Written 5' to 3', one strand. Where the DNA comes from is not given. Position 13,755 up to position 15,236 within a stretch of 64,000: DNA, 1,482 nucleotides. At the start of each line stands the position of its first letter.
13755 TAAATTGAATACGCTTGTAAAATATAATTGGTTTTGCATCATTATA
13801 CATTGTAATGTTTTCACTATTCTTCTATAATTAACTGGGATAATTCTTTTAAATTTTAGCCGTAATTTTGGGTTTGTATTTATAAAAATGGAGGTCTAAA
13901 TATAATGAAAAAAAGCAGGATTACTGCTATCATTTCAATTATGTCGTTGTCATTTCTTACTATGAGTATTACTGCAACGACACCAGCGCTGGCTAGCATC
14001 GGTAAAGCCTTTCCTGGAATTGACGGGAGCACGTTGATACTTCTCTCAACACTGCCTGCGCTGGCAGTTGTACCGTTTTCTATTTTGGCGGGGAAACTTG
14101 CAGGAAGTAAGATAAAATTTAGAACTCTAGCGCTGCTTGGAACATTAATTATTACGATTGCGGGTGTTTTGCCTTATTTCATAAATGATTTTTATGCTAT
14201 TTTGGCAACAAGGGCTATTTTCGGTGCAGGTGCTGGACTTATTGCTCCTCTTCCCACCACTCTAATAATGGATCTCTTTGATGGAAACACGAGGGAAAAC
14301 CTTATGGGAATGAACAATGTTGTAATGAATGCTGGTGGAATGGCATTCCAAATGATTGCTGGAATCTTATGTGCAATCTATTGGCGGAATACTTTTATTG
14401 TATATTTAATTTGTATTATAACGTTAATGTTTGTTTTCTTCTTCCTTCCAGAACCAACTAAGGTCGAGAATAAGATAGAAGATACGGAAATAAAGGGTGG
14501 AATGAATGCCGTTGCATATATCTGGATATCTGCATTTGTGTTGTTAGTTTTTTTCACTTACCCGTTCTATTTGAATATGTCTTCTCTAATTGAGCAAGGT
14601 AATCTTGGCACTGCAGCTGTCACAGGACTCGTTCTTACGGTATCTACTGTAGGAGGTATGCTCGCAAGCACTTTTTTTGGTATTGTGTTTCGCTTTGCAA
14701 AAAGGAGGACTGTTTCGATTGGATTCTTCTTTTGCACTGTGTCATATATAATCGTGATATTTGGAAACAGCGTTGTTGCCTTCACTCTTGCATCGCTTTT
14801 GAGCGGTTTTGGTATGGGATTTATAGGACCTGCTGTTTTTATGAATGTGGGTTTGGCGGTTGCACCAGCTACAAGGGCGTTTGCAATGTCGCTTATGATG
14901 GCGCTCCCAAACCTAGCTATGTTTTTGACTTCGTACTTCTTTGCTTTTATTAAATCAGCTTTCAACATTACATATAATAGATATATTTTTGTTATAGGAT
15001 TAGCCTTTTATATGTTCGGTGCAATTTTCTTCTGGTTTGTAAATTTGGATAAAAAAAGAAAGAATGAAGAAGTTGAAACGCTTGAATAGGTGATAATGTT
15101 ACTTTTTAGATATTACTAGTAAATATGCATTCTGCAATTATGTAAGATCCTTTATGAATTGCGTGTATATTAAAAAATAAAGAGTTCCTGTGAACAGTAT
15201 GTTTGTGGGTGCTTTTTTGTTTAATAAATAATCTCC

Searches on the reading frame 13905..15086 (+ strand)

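Call 21: search_protein_families(library=pfam, proteins=[window:13905-15086:+], max_evalue=0.0001)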
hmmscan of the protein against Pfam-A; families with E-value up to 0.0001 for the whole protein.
window:13905-15086:+ (394 aa): 2 families
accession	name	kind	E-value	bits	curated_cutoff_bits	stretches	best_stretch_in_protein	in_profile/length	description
PF07690.21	MFS_1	-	2.3e-32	112.7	33.4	2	16-223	6-225/347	Major Facilitator Superfamily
PF00083.30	Sugar_tr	-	1.1e-06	28.2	22.3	0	59-183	62-193/452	Sugar (and other) transporter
